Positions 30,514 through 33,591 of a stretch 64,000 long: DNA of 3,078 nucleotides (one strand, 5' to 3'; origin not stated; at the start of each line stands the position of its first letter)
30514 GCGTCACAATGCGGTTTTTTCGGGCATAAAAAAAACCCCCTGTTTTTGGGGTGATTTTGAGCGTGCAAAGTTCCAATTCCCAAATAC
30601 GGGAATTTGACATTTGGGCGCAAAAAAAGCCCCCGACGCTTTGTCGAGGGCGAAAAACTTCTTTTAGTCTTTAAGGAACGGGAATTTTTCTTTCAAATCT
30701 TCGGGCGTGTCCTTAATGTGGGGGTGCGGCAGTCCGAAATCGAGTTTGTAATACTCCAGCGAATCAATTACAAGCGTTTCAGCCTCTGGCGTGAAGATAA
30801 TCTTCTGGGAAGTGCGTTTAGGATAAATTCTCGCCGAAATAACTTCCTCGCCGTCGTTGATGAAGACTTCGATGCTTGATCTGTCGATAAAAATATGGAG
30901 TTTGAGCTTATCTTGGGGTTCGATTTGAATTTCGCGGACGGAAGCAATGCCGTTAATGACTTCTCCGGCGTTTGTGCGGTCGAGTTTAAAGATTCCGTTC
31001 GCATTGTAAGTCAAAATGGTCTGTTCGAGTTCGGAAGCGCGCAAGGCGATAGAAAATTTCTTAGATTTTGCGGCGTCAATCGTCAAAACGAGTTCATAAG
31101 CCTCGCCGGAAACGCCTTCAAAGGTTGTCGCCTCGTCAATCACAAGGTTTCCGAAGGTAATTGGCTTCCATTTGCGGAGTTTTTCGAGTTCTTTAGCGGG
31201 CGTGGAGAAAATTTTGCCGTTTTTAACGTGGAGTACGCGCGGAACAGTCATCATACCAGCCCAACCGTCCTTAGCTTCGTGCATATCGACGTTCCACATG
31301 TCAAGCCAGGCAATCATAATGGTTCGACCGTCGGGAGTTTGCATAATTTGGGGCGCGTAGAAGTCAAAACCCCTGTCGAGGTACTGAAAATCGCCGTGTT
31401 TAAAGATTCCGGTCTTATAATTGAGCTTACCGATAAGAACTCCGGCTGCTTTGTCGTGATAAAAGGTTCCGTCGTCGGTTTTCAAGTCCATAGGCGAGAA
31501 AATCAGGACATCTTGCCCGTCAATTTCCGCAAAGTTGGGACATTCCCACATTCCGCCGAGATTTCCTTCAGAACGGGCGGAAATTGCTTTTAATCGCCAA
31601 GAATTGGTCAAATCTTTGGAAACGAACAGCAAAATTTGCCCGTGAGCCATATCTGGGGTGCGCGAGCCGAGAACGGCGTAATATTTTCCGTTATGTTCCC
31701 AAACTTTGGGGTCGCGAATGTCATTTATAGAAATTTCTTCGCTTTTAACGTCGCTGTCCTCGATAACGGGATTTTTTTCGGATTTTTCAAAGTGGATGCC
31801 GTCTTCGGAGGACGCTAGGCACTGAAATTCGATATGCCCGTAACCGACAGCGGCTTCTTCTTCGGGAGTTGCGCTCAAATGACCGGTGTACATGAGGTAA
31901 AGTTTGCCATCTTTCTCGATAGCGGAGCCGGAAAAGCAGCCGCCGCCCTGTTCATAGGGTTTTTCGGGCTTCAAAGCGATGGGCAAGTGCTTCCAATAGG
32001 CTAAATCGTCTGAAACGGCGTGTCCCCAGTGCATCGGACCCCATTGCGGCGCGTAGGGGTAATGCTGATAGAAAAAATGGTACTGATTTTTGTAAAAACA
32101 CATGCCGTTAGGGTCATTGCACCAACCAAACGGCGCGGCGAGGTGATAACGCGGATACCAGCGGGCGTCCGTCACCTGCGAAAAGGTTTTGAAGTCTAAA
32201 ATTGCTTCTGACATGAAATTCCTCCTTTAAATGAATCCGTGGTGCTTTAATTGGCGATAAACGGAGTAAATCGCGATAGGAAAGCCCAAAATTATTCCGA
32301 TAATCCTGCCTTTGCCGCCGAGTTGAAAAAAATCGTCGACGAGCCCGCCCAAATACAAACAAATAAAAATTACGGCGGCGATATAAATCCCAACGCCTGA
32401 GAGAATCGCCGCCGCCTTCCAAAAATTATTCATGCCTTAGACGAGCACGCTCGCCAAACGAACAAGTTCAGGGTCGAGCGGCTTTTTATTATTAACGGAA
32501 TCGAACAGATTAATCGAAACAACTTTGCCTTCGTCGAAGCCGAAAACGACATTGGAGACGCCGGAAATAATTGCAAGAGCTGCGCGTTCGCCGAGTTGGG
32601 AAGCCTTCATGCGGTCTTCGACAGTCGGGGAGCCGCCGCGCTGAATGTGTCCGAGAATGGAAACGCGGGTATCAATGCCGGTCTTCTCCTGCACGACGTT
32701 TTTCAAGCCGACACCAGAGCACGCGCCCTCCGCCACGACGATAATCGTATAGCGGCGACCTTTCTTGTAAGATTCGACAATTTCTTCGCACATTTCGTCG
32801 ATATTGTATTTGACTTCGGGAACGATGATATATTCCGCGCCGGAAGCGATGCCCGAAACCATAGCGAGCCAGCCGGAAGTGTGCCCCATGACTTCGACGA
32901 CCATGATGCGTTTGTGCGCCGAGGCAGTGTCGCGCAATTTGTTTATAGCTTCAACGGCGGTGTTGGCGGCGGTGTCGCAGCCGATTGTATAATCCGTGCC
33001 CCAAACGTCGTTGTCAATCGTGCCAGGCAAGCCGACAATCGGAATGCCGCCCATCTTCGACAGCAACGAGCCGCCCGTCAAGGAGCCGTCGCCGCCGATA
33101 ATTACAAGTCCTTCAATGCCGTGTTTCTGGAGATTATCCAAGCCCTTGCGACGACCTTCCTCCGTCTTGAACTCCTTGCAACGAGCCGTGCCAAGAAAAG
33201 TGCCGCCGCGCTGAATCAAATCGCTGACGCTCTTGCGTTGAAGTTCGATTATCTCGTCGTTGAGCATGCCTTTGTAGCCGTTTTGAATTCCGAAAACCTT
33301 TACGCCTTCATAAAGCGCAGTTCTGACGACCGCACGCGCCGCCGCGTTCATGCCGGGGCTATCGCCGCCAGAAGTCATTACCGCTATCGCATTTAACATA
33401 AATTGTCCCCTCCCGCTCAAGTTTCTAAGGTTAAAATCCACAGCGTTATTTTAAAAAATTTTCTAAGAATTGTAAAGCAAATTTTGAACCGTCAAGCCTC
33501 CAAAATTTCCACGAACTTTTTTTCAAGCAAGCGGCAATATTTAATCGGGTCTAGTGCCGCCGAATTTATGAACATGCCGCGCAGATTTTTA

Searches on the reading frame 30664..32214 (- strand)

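Call 6: search_protein_families(library=pfam, proteins=[window:30664-32214:-], max_evalue=0.001)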
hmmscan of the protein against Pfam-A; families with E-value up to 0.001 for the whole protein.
window:30664-32214:- (516 aa): 3 families
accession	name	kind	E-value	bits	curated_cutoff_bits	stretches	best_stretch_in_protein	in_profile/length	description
PF00251.26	Glyco_hydro_32N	-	5.1e-91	305.9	22.1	1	24-339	1-307/307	Glycosyl hydrolases family 32 N-terminal domain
PF08244.19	Glyco_hydro_32C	-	4.5e-26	92.2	21.9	1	342-489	1-157/158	Glycosyl hydrolases family 32 C terminal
PF04616.20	Glyco_hydro_43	-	0.00084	19.2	32.2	0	168-212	69-113/288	Glycosyl hydrolases family 43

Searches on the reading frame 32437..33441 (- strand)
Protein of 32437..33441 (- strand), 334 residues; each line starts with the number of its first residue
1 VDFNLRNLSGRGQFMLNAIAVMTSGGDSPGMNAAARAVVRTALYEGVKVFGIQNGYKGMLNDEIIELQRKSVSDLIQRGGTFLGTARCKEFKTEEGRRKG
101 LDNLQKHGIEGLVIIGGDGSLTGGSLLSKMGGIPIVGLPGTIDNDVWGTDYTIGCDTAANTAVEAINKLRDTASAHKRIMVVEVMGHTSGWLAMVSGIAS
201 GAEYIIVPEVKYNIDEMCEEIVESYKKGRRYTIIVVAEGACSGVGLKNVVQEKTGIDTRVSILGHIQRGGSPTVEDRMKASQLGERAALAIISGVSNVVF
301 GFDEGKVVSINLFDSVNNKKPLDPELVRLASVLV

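Call 6: search_protein_families(library=pfam, proteins=[window:32437-33441:-], max_evalue=0.001)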
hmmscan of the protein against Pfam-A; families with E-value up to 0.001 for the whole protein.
window:32437-33441:- (334 aa): 1 family
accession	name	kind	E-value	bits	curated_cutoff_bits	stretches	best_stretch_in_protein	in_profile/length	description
PF00365.25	PFK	-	2.2e-113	378.7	30.9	1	19-289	2-275/277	Phosphofructokinase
